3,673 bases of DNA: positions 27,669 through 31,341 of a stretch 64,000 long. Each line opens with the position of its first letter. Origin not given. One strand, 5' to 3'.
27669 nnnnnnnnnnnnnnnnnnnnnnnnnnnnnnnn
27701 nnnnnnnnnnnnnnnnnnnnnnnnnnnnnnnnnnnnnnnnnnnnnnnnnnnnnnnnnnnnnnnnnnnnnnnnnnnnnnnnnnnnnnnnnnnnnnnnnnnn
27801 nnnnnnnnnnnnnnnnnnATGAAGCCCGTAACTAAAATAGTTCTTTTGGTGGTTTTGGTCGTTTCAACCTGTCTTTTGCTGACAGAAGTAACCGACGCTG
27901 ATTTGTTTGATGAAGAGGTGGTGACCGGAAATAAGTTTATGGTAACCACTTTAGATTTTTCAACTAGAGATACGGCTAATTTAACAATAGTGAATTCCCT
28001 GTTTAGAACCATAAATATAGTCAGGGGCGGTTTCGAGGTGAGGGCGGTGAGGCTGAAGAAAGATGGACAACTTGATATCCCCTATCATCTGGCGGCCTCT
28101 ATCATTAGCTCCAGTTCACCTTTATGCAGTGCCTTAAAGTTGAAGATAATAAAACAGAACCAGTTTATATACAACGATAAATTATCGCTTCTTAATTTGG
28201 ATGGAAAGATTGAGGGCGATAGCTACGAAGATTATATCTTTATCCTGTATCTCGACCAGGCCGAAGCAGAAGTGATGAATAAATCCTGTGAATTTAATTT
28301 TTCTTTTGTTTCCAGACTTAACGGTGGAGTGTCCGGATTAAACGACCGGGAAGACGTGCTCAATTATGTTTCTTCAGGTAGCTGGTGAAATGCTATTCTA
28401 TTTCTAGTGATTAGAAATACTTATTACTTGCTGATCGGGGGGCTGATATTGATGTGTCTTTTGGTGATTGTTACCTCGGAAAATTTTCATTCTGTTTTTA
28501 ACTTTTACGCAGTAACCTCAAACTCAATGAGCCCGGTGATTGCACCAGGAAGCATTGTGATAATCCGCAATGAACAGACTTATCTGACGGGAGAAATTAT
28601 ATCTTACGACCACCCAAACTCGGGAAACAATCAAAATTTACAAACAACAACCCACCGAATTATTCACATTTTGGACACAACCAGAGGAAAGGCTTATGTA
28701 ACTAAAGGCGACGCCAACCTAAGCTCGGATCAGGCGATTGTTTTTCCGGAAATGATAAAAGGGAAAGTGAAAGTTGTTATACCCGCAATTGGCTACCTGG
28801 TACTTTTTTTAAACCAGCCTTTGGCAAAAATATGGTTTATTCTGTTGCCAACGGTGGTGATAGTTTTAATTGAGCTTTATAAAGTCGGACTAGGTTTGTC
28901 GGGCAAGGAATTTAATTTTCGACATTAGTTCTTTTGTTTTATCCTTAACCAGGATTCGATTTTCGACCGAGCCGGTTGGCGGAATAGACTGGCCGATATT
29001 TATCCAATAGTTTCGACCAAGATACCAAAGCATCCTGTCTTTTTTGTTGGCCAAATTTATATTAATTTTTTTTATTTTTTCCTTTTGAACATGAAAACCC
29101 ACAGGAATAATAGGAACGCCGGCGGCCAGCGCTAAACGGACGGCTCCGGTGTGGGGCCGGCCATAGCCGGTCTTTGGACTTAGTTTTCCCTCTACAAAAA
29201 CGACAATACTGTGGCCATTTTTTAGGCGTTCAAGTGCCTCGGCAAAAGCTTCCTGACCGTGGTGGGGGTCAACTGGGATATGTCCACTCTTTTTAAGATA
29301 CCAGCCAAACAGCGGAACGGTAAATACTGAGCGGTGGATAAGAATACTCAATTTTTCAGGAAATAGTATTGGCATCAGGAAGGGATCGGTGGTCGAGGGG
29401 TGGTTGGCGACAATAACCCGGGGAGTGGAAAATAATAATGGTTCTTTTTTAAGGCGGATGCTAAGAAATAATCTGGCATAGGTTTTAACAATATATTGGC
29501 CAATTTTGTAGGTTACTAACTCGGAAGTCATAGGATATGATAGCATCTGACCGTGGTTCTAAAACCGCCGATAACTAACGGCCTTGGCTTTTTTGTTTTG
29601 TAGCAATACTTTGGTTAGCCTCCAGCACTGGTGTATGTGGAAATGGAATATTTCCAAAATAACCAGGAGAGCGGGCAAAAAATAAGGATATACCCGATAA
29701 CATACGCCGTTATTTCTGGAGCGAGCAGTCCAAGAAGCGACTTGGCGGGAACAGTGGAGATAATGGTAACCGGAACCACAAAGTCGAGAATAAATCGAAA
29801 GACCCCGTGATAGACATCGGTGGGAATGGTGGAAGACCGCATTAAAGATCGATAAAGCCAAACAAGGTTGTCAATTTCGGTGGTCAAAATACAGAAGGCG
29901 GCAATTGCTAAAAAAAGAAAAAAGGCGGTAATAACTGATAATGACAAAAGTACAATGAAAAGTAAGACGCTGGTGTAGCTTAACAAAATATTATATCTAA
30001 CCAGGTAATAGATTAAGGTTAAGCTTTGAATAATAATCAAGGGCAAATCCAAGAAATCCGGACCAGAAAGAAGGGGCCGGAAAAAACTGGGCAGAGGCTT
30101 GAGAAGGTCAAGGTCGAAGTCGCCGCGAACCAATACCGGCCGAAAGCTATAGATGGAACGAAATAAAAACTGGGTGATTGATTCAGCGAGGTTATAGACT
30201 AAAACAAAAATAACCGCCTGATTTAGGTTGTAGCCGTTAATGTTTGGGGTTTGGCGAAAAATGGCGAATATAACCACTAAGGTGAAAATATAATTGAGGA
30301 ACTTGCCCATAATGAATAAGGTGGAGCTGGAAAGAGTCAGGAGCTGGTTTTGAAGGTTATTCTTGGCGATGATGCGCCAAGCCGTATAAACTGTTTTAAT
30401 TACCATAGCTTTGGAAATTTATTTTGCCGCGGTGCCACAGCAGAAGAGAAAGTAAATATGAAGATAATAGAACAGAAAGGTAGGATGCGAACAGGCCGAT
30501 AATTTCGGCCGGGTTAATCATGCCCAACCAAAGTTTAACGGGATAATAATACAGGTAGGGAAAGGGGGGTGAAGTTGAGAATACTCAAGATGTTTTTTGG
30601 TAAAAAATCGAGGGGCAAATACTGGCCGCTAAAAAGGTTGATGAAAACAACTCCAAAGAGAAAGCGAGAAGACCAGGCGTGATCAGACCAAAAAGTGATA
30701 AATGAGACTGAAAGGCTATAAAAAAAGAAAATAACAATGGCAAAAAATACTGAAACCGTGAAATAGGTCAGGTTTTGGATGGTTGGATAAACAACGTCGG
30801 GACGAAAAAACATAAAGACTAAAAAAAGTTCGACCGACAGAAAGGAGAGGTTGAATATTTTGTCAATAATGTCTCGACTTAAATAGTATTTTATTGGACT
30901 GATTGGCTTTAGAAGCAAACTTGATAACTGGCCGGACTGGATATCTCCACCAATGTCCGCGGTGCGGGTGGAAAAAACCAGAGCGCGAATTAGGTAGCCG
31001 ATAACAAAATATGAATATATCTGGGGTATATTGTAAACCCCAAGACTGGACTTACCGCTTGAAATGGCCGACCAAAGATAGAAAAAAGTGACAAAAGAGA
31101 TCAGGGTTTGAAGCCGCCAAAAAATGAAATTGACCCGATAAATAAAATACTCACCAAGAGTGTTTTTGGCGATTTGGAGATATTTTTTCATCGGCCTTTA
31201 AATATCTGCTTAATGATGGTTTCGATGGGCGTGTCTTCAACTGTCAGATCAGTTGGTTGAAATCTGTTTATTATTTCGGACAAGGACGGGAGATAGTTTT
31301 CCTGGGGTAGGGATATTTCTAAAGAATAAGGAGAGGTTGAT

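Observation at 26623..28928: Tandem duplicated SipW-type signal peptidase / TasA-like cargo locus in a CPR-like genome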

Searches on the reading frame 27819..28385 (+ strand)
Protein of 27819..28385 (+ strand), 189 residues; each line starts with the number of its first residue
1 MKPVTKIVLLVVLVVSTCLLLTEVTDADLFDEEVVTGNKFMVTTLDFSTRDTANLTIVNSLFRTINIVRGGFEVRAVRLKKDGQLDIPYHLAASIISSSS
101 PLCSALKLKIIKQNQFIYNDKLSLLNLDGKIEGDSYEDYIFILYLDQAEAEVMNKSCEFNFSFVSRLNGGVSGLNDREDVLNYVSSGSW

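Call 6: search_protein_families(library=pfam, proteins=[window:27819-28385:+], max_evalue=1)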
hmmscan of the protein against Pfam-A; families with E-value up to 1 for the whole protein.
window:27819-28385:+ (189 aa): 1 family
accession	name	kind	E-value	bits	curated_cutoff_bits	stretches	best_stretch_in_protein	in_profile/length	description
PF22004.1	SPAR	-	0.032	14.5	27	1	7-45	10-48/75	Small regulatory polypeptide of amino acid response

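Call 7: search_protein_families(library=ncbifam, proteins=[window:27819-28385:+], max_evalue=1)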
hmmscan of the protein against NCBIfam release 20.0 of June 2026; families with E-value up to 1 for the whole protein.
window:27819-28385:+ (189 aa): 0 families

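Call 12: find_homologous_proteins(query=window:27819-28385:+, max_evalue=0.01)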
Query window:27819-28385:+ (189 aa): 2 proteins with E <= 0.01 among 151 candidates.
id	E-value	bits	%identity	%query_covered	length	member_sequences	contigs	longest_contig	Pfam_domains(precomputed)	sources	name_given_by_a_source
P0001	4.1e-116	403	100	100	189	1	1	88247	-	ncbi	-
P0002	2.8e-28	117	40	90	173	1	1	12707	-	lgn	-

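Call 13: find_encoding_contigs(protein=P0001, flank=10000, max_places=4)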
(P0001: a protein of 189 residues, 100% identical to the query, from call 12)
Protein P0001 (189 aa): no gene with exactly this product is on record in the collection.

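Call 14: find_encoding_contigs(protein=P0002, flank=10000, max_places=4)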
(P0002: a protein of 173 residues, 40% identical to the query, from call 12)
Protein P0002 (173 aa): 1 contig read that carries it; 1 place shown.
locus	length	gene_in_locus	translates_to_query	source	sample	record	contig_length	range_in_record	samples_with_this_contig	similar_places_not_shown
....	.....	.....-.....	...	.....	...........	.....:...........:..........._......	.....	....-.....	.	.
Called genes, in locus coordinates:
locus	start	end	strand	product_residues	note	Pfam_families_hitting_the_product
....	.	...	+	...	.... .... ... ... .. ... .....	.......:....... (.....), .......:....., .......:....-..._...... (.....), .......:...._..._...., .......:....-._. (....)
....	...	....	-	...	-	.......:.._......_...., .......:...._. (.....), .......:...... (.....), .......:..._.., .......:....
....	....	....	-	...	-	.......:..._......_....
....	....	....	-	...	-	-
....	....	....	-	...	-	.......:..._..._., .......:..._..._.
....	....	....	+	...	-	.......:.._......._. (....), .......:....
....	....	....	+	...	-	-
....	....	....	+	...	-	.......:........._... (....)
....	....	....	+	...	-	-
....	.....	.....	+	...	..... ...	-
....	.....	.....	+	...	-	-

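Call 33: predict_structure(alignment_id=A2)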
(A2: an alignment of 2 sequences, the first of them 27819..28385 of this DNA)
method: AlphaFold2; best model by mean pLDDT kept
length: 189 residues; sequences in the alignment: 2
mean_pLDDT: 56.7   pTM: 0.57
mean pLDDT of the five models: 56.7, 56.6, 54.4, 44.4, 40.5
residues with pLDDT >= 90: 0; 70-90: 47; 50-70: 71; < 50: 71
segments of 3 or more residues with pLDDT < 50: 13-42, 49-55, 167-189
pLDDT, mean of each block of 10 residues (from residue 1): 48 43 47 35 48 47 53 56 64 72 79 81 81 67 68 66 53 34 31
secondary structure, 60 per line:
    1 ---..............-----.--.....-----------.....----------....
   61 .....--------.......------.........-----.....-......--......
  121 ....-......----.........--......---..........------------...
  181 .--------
elements in order: H4-17 H26-30 E42-46 E57-65 E74-80 E87-95 H101-105 E107-112 E115-121 E126-131 E136-144 H147-152 E156-165 E178-181

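Call 34: search_protein_representatives(alignment_id=A2)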
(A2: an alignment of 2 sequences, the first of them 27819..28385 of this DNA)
Query: 2 sequences, 192 profile positions. Proteins with E-value up to 0.001 (for the whole library): 410; up to 1e-10: 179; up to 1e-30: 52. The best 150 are listed.
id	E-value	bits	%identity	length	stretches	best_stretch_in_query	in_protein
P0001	1.0e-106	371.2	-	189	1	1-190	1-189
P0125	1.2e-49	185.0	-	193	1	1-191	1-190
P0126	4.0e-49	183.3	-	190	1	15-190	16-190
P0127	4.1e-48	180.0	-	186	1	10-189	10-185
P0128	3.0e-44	167.4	-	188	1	10-189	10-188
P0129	2.4e-43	164.5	-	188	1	1-190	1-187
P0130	2.7e-43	164.3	-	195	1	11-191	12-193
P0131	3.5e-43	163.9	-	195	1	6-190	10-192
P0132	7.1e-43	162.9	-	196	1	13-191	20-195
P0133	6.1e-42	159.9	-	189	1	3-190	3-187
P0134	2.3e-41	158.0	-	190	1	10-188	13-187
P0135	3.6e-41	157.4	-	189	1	10-190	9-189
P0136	7.0e-41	156.4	-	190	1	9-188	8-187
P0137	2.9e-40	154.4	-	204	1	10-190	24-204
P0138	4.5e-40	153.8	-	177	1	20-190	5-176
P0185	1.6e-29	119.4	-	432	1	6-191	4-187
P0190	2.2e-28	115.7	-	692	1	9-191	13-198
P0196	1.8e-26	109.4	-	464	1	10-191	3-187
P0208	2.5e-23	99.2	-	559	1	9-190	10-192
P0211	5.3e-23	98.1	-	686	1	27-190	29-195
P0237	6.2e-18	81.6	-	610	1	16-191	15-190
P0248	8.6e-16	74.6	-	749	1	10-190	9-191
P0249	9.5e-16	74.5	-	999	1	10-190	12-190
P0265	4.5e-14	69.0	-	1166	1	9-190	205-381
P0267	1.0e-13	67.8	-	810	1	6-191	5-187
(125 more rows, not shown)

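Call 37: search_protein_families(library=ncbifam, alignment_id=A4, max_evalue=0.01)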
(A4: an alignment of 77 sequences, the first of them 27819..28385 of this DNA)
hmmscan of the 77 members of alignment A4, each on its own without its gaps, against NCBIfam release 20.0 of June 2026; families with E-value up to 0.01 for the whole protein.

A. member 1, window:27819-28385:+ (189 aa): 0 families

B. families by the number of members that match (of 77 scanned): 1 family
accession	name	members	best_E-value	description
NF010229.0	PRK13682.1-4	1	0.0066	hypothetical protein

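Call 38: search_protein_families(library=pfam, alignment_id=A4, max_evalue=0.01)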
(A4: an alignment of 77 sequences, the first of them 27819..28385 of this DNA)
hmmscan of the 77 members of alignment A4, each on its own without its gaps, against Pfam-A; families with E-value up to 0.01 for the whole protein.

A. member 1, window:27819-28385:+ (189 aa): 0 families

B. families by the number of members that match (of 77 scanned): 2 families
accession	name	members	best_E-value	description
PF06519.16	TolA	2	0.0086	TolA C-terminal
PF12389.13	Peptidase_M73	1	0.00053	Camelysin metallo-endopeptidase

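Call 43: search_solved_structures(query=A4, max_evalue=10, show_alignments=2)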
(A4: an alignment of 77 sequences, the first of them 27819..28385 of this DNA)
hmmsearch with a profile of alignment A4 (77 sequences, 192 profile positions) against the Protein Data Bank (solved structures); distinct sequences matched with E-value up to 10: 0.

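Call 65: search_protein_families(library=pfam, proteins=[P0185, P0190, P0196, P0208, P0211, P0237, P0248, P0249, P0265, P0267], max_evalue=0.001)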
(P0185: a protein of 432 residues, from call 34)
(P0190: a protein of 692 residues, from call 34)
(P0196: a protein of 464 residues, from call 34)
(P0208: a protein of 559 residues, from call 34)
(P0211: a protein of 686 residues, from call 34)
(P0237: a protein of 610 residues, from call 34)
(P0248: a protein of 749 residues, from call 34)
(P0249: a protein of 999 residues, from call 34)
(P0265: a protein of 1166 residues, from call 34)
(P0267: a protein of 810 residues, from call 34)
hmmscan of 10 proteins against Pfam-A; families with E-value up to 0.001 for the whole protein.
P0185 (432 aa): 1 family
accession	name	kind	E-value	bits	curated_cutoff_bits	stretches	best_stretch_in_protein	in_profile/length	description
PF00932.25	LTD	-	1.1e-11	45.4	34.3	1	189-299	5-104/109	Lamin Tail Domain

P0190 (692 aa): 2 families
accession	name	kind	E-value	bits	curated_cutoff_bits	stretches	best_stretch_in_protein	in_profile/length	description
PF00932.25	LTD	-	1.7e-19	70.6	34.3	1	429-542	3-108/109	Lamin Tail Domain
PF12389.13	Peptidase_M73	-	0.00076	19.8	22.5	0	16-92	10-79/196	Camelysin metallo-endopeptidase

P0196 (464 aa): 2 families
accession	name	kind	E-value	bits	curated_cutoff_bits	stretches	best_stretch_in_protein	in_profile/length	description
PF00932.25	LTD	-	1.5e-19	70.8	34.3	1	191-311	2-107/109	Lamin Tail Domain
PF12389.13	Peptidase_M73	-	0.00017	21.9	22.5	1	6-81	11-79/196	Camelysin metallo-endopeptidase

P0208 (559 aa): 3 families
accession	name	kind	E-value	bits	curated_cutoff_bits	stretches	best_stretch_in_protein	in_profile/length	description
PF00932.25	LTD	-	1.1e-12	48.7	34.3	1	299-399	6-95/109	Lamin Tail Domain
PF16656.11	Pur_ac_phosph_N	-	2.8e-07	31.5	30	1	205-288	6-93/93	Purple acid Phosphatase, N-terminal domain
PF12389.13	Peptidase_M73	-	9.9e-05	22.7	22.5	1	11-88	12-79/196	Camelysin metallo-endopeptidase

P0211 (686 aa): 2 families
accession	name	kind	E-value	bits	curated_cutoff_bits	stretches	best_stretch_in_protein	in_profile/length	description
PF00932.25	LTD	-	6.2e-17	62.4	34.3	1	395-514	4-108/109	Lamin Tail Domain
PF24517.2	CBM96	-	7.9e-11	42.5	26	1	203-388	2-163/164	Carbohydrate-binding module family 96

P0237 (610 aa): 2 families
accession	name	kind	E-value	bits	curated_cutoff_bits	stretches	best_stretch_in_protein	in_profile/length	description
PF00932.25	LTD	-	5.8e-11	43.2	34.3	1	399-508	6-104/109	Lamin Tail Domain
PF12389.13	Peptidase_M73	-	1.8e-05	25.1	22.5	1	11-107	10-108/196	Camelysin metallo-endopeptidase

P0248 (749 aa): 1 family
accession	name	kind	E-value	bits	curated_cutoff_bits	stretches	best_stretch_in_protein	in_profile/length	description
PF00932.25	LTD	-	1.9e-15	57.6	34.3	1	435-546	5-107/109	Lamin Tail Domain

P0249 (999 aa): 1 family
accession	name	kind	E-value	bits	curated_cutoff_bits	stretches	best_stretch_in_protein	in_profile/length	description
PF00932.25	LTD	-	2.6e-12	47.5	34.3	1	668-786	6-107/109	Lamin Tail Domain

P0265 (1166 aa): 4 families
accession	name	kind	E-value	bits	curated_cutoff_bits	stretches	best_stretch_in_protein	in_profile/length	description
PF00932.25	LTD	-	4.6e-08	33.9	34.3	1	842-948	4-99/109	Lamin Tail Domain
PF00041.27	fn3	-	2.9e-07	31.1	25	1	725-817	4-71/84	Fibronectin type III domain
PF16656.11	Pur_ac_phosph_N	-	3.3e-05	24.8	30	1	730-825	7-89/93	Purple acid Phosphatase, N-terminal domain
PF19077.6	Big_13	-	0.00047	21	27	0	423-479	44-101/102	Bacterial Ig-like domain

P0267 (810 aa): 3 families
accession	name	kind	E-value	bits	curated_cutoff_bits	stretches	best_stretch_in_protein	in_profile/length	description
PF00932.25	LTD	-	8.4e-08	33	34.3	1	560-678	7-108/109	Lamin Tail Domain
PF12389.13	Peptidase_M73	-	1.5e-06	28.6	22.5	1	9-80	10-79/196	Camelysin metallo-endopeptidase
PF19077.6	Big_13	-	1.6e-06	28.9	27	0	249-292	61-102/102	Bacterial Ig-like domain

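Call 66: find_homologous_proteins(query=A4, max_evalue=0.001)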
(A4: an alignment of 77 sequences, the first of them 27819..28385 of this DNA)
Query A4 (77 sequences) (189 aa, profile of the alignment): 8 proteins with E <= 0.001 among 4828 candidates.
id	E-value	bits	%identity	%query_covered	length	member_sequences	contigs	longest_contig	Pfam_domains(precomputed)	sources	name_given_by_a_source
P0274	1.6e-69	251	43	89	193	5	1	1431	-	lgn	-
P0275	1.3e-68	248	38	98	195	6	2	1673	-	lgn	-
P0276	7.3e-60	220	29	89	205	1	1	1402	-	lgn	-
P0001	6.8e-59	217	100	100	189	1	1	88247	-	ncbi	-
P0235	5.8e-57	210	26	98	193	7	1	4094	-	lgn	-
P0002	2.6e-56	208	40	90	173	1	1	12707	-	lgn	-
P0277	4.3e-49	185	38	89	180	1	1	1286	-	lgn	-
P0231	4.7e-49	185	28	88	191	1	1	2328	-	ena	-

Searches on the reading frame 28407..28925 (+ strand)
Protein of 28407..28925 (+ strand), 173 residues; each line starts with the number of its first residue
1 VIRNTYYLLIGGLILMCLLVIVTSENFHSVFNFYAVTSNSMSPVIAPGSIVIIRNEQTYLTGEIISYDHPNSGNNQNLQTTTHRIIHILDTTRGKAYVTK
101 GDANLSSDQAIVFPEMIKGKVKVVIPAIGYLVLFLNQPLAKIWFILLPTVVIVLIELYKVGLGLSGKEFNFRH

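Call 6: search_protein_families(library=pfam, proteins=[window:28407-28925:+], max_evalue=1)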
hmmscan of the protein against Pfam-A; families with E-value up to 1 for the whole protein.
window:28407-28925:+ (173 aa): 3 families
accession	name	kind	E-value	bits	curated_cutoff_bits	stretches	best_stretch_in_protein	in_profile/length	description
PF00717.28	Peptidase_S24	-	0.0021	18.2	23.3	1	34-69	38-73/116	Peptidase S24-like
PF10502.14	Peptidase_S26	-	0.034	14.5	22.9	1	15-75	9-68/168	Signal peptidase, peptidase S26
PF14102.11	Caps_synth_CapC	-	0.85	10.5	27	1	128-167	23-62/119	Capsule biosynthesis CapC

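Call 7: search_protein_families(library=ncbifam, proteins=[window:28407-28925:+], max_evalue=1)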
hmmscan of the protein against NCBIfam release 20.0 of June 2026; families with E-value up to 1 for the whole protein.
window:28407-28925:+ (173 aa): 4 families
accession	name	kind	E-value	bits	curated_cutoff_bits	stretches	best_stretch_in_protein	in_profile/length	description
TIGR02228.1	sigpep_I_arch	equivalog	3.1e-21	75.9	51.85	1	9-157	9-155/158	signal peptidase I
NF046067.1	SigPepSipWBacil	equivalog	3.7e-18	65.8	190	1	5-159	8-164/189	signal peptidase I SipW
TIGR02227.1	sigpep_I_bact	equivalog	0.00019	21.3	47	1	13-77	4-70/162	signal peptidase I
TIGR02754.1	sod_Ni_protease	equivalog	0.002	18.6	63.25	1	36-72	3-43/90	nickel-type superoxide dismutase maturation protease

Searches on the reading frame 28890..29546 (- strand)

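Call 62: search_protein_families(library=pfam, proteins=[window:28890-29546:-], max_evalue=0.01)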
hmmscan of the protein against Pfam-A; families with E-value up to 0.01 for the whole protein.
window:28890-29546:- (218 aa): 1 family
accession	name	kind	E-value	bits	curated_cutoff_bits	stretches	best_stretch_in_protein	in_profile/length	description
PF01553.26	Acyltransferase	-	1.3e-25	90.1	23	1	40-151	13-131/132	Acyltransferase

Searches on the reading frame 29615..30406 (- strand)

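Call 62: search_protein_families(library=pfam, proteins=[window:29615-30406:-], max_evalue=0.01)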
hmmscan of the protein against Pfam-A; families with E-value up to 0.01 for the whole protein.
window:29615-30406:- (263 aa): 1 family
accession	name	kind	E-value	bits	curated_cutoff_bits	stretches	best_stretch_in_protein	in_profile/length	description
PF06182.17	ABC2_membrane_6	-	2.8e-34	119.4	22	1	36-262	1-229/229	ABC-2 family transporter protein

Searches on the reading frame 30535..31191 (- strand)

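Call 62: search_protein_families(library=pfam, proteins=[window:30535-31191:-], max_evalue=0.01)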
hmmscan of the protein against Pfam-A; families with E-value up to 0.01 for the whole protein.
window:30535-31191:- (218 aa): 1 family
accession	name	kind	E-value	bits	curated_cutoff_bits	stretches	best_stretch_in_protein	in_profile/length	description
PF06182.17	ABC2_membrane_6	-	8.1e-11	42.6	22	1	32-210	3-179/229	ABC-2 family transporter protein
